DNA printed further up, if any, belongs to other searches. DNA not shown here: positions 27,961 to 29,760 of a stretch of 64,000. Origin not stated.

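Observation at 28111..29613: Orphan PurD-like ATP-grasp enzyme preceded by a ~200-nt polypurine tract encoding a K/E-rich low-complexity N-terminus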

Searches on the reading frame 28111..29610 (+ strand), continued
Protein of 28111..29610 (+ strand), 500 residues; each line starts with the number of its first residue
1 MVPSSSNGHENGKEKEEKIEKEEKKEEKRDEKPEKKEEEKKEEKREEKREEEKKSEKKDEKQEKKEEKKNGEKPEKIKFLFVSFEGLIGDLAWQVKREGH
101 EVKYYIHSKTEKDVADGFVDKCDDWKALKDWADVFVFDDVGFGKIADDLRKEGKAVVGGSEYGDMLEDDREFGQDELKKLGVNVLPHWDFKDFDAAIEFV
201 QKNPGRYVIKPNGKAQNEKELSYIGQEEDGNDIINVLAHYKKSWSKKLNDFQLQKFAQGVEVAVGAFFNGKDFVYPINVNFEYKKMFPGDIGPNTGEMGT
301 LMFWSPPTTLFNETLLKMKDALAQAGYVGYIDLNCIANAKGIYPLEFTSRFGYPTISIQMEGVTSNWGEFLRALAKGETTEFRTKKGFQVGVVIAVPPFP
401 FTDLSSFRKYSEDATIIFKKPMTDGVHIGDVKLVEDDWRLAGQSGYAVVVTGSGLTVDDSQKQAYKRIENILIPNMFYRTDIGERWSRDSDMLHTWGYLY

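Call 58: search_protein_families(library=pfam, proteins=[L126:7377-7853:-, L126:6473-7372:-, L151:3375-4301:+, L151:4301-5194:+, L154:7032-7934:+, L154:6570-7022:+, L146:740-1336:+, L146:2725-3675:+, L160:6946-7833:-, L146:3-734:+], max_evalue=0.01)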
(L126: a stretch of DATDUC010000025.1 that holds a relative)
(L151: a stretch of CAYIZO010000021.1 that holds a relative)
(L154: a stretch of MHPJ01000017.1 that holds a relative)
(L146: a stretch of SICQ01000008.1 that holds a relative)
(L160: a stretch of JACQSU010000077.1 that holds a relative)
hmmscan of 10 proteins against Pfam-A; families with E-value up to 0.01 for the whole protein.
L126:7377-7853:- (159 aa): 1 family
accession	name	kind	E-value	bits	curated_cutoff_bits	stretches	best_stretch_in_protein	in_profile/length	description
PF00856.33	SET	-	6.2e-17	62.4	22.4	1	13-103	1-105/105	SET domain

L126:6473-7372:- (300 aa): 1 family
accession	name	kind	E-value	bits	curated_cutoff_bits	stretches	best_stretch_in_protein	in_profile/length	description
PF09924.15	LPG_synthase_C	-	2.7e-08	33.7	27.5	1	45-191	29-170/298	Phosphatidylglycerol lysyltransferase, C-terminal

L151:3375-4301:+ (309 aa): 2 families
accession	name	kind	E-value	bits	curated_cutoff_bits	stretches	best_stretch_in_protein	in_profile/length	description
PF09924.15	LPG_synthase_C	-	1.7e-07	31.1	27.5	1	43-276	20-244/298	Phosphatidylglycerol lysyltransferase, C-terminal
PF13480.13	Acetyltransf_6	-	2.6e-06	28.1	22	1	149-286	3-142/143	Acetyltransferase (GNAT) domain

L151:4301-5194:+ (298 aa): 2 families
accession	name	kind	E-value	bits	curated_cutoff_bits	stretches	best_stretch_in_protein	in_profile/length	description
PF13480.13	Acetyltransf_6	-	3.6e-06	27.6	22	1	143-273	4-139/143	Acetyltransferase (GNAT) domain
PF09924.15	LPG_synthase_C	-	0.00043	19.9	27.5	1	129-226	104-200/298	Phosphatidylglycerol lysyltransferase, C-terminal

L154:7032-7934:+ (301 aa): 1 family
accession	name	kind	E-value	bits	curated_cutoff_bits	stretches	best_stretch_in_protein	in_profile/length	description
PF09924.15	LPG_synthase_C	-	3.1e-09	36.7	27.5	1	56-273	36-245/298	Phosphatidylglycerol lysyltransferase, C-terminal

L154:6570-7022:+ (151 aa): 2 families
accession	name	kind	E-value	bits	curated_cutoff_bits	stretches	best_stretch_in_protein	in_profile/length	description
PF00856.33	SET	-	2e-09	38.3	22.4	1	35-143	1-104/105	SET domain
PF25640.1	Crypto_dsRNA_S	-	0.00027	20.7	23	1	41-148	58-161/268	Cryptosporidium parvum virus small dsRNA capsid protein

L146:740-1336:+ (199 aa): 10 families
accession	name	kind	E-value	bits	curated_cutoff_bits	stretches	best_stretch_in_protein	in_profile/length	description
PF13489.12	Methyltransf_23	-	4.2e-09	36.8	27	1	42-177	20-158/164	Methyltransferase domain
PF13649.12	Methyltransf_25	-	7.8e-09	36.6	27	1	48-133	1-92/97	Methyltransferase domain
PF13847.12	Methyltransf_31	-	3.8e-08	33.6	27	1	43-177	2-145/145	Methyltransferase domain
PF08242.18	Methyltransf_12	-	4e-07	31.1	30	1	49-124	1-79/98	Methyltransferase domain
PF08241.18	Methyltransf_11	-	2.8e-06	28.3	21.2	1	49-128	1-81/95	Methyltransferase domain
PF05401.17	NodS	-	0.00044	20.6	24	1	41-127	40-128/201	Nodulation protein S (NodS)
PF02353.26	CMAS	-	0.00045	20.1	27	1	45-118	63-140/273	Mycolic acid cyclopropane synthetase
PF07021.18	MetW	-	0.0006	19.9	21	1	35-82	6-51/193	Methionine biosynthesis protein MetW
PF08003.17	Methyltransf_9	-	0.00082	18.9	23.8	1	36-91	107-161/315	Protein of unknown function (DUF1698)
PF13679.12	Methyltransf_32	-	0.0014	19.1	27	1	39-89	20-75/143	Methyltransferase domain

L146:2725-3675:+ (317 aa): 1 family
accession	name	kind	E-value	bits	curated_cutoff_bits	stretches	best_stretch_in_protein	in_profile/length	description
PF02618.21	YceG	-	1.6e-74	251.3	32.4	1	43-312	1-273/275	YceG-like family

L160:6946-7833:- (296 aa): 2 families
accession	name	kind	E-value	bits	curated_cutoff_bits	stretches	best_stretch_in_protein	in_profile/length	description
PF13480.13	Acetyltransf_6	-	6.9e-14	52.6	22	1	144-279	2-143/143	Acetyltransferase (GNAT) domain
PF04339.18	FemAB_like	-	0.0059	16.2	27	0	116-160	154-198/369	Peptidogalycan biosysnthesis/recognition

L146:3-734:+ (244 aa): 2 families
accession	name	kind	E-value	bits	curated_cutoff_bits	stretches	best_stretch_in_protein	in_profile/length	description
PF00856.33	SET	-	1.8e-17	64.1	22.4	1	16-109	1-104/105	SET domain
PF21549.2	PRDM2_PR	-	0.00027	21.1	27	1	8-109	4-112/123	PR domain zinc finger protein 2, PR domain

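Call 59: find_encoding_contigs(protein=P0001, flank=3000, max_places=2)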
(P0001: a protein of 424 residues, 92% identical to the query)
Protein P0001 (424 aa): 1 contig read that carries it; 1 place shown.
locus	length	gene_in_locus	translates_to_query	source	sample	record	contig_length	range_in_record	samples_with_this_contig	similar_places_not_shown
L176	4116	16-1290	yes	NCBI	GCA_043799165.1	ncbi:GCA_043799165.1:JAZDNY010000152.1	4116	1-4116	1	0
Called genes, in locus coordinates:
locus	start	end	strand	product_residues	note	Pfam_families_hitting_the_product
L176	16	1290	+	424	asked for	PF01071:GARS_A, PF02843:GARS_C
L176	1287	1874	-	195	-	-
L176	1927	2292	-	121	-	PF17991:Thioredoxin_10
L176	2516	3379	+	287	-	-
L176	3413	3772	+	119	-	PF00072:Response_reg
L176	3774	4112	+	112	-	PF00072:Response_reg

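Call 68: predict_structure(alignment_id=A4)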
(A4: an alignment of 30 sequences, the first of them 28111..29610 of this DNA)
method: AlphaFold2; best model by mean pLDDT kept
length: 500 residues; sequences in the alignment: 30
mean_pLDDT: 78.8   pTM: 0.76
mean pLDDT of the five models: 78.8, 77.4, 75.4, 73.8, 73.4
residues with pLDDT >= 90: 226; 70-90: 140; 50-70: 57; < 50: 77
segments of 3 or more residues with pLDDT < 50: 1-34, 58-72, 215-220, 285-297, 477-484
pLDDT, mean of each block of 10 residues (from residue 1): 33 34 36 54 75 59 40 77 91 96 94 93 96 93 94 94 89 92 91 94 92 54 82 93 79 88 93 95 47 41 93 96 95 90 89 85 96 94 93 67 62 81 87 91 80 90 85 57 52 65
secondary structure, 60 per line:
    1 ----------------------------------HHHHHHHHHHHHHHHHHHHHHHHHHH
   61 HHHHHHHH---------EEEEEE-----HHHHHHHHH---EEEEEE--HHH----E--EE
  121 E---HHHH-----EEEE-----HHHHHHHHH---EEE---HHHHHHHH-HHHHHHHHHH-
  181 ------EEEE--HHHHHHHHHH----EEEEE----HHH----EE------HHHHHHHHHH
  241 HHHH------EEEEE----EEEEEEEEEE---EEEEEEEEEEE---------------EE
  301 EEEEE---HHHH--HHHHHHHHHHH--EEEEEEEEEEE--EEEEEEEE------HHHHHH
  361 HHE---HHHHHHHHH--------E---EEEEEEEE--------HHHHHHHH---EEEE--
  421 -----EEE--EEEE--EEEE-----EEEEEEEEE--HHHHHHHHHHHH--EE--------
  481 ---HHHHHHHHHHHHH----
elements in order: H35-68 E78-83 H89-97 E101-106 E119-121 H125-128 E134-137 H143-151 E155-157 H161-168 H170-179 E187-190 H193-202 E207-211 H231-244 E251-255 E260-269 E273-283 E299-305 H309-312 H315-325 E328-338 E341-348 H355-362 H367-375 E388-395 H404-411 E415-418 E426-428 E431-434 E437-440 E446-454 H457-468 H484-496

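Call 70: fold_search(model_id=the predicted structure, library=pdb)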
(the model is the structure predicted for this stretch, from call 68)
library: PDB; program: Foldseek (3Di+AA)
matches with E <= 10: 1686; with E <= 0.001: 513
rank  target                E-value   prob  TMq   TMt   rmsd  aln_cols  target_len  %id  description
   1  3lp8                  2.0e-26  1.00  0.62  0.72   5.0       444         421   21  Crystal structure of phosphoribosylamine-glycine ligase from Ehrlichia chaffeensis (released 2010-02-23)
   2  2yrx                  3.8e-26  1.00  0.64  0.75   4.6       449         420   20  Crystal structure of GAR synthetase from Geobacillus kaustophilus (released 2007-10-09)
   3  2ys6                  5.1e-26  1.00  0.64  0.74   4.7       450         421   21  Crystal structure of GAR synthetase from Geobacillus kaustophilus (released 2007-10-09)
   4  2yw2_A                1.5e-25  1.00  0.64  0.75   4.4       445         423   22  Crystal structure of GAR synthetase from Aquifex aeolicus in complex with ATP (released 2007-10-23)
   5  5vev_B                3.1e-25  1.00  0.64  0.77   4.3       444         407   20  Crystal Structure of Phosphoribosylamine-glycine Ligase from Neisseria gonorrhoeae (released 2017-04-12)
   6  7lvo                  4.4e-25  1.00  0.62  0.71   5.7       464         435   19  Cryptococcus neoformans GAR synthetase (released 2021-08-25)
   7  2yrw                  2.8e-24  1.00  0.63  0.75   4.2       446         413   21  Crystal structure of GAR synthetase from Geobacillus kaustophilus (released 2007-10-09)
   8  3mjf                  3.2e-24  1.00  0.63  0.72   5.4       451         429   21  Phosphoribosylamine-glycine ligase from Yersinia pestis (released 2010-05-26)
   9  2ip4_A                1.1e-23  1.00  0.64  0.76   4.4       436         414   20  Crystal Structure of Glycinamide Ribonucleotide Synthetase from Thermus thermophilus HB8 (released 2007-10-30)
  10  1gso                  1.2e-23  1.00  0.66  0.77   4.2       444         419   19  GLYCINAMIDE RIBONUCLEOTIDE SYNTHETASE (GAR-SYN) FROM E. COLI. (released 1998-12-09)
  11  2qk4_A                1.6e-23  1.00  0.65  0.76   4.0       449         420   18  Human glycinamide ribonucleotide synthetase (released 2007-07-24)
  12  5vev_A                1.9e-23  1.00  0.62  0.74   4.1       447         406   19  Crystal Structure of Phosphoribosylamine-glycine Ligase from Neisseria gonorrhoeae (released 2017-04-12)
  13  2qk4_B                6.3e-23  1.00  0.65  0.76   4.1       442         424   19  Human glycinamide ribonucleotide synthetase (released 2007-07-24)
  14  2xcl                  7.1e-23  1.00  0.64  0.75   4.6       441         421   22  Nucleotide-bound Structures of Bacillus subtilis Glycinamide Ribonucleotide Synthetase (released 2011-03-23)
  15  1vkz_A                5.8e-22  1.00  0.59  0.73   5.3       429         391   22  Crystal structure of Phosphoribosylamine--glycine ligase (TM1250) from Thermotoga maritima at 2.30 A resolution (released 2004-08-24)
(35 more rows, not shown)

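Call 77: search_protein_families(library=padloc, proteins=[window:28111-29610:+, P0171, L126:6473-7372:-, L126:7377-7853:-], max_evalue=0.01)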
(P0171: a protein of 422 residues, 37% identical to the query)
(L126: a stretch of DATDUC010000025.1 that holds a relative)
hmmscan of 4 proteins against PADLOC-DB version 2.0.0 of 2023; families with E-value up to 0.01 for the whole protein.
window:28111-29610:+ (500 aa): 0 families

P0171 (422 aa): 0 families

L126:6473-7372:- (300 aa): 0 families

L126:7377-7853:- (159 aa): 0 families

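Call 81: search_solved_structures(query=L151:3375-4301:+, max_evalue=1)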
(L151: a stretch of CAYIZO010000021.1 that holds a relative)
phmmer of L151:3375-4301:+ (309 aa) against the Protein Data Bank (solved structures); distinct sequences matched with E-value up to 1: 1.
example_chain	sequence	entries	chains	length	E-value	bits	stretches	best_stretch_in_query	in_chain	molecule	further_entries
5xon_U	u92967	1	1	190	0.2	14.4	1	70-103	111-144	General transcription elongation factor TFIIS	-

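Call 82: search_solved_structures(query=L146:3-734:+, max_evalue=0.01)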
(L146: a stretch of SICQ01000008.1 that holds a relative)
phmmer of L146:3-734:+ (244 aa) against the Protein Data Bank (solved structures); distinct sequences matched with E-value up to 0.01: 65 (the best 60 are shown).
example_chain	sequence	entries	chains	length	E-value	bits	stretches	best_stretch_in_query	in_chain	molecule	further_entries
4z4p_A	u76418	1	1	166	3e-10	43.3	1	10-135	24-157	Histone-lysine N-methyltransferase 2D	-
5f6k_C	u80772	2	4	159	3.5e-09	39.8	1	10-135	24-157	Histone-lysine N-methyltransferase 2C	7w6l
5f59_A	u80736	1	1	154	4.4e-09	39.5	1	10-133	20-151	Histone-lysine N-methyltransferase 2C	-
6kiw_K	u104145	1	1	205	7.7e-09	38.7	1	10-135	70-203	Histone-lysine N-methyltransferase 2C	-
9yle_K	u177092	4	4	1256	1.2e-08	38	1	10-134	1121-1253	[histone H3]-lysine(4) N-methyltransferase,Histone-lysine N-methyltransferase 2D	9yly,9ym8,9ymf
9yl3_K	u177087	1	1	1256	1.2e-08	38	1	10-134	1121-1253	[histone H3]-lysine(4) N-methyltransferase,Histone-lysine N-methyltransferase 2D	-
7u5v_A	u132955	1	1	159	1.6e-08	37.7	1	11-133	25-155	Histone-lysine N-methyltransferase 2A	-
7crr_I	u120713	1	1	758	1.8e-08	37.5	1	8-168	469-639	Histone-lysine N-methyltransferase NSD3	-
7crp_I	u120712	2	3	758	3.1e-08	36.7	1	8-168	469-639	Histone-lysine N-methyltransferase NSD3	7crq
9wms_s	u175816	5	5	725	3.2e-08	36.7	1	8-136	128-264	Histone-lysine N-methyltransferase, H3 lysine-36 specific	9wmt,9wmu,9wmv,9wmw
2w5y_A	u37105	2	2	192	3.5e-08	36.5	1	10-133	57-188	HISTONE-LYSINE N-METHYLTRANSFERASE HRX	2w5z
6kiu_K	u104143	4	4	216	4.9e-08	36.1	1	10-133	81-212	Histone-lysine N-methyltransferase 2A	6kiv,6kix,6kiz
7ud5_K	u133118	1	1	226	5.5e-08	35.9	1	10-133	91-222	cDNA FLJ56846, highly similar to Zinc finger protein HRX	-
5f5e_A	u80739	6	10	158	5.5e-08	35.9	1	9-133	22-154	Histone-lysine N-methyltransferase 2A | Histone-lysine N-methyltransferase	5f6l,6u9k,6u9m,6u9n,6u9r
6pwv_C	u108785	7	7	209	1.3e-07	34.7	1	10-133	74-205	Histone-lysine N-methyltransferase 2A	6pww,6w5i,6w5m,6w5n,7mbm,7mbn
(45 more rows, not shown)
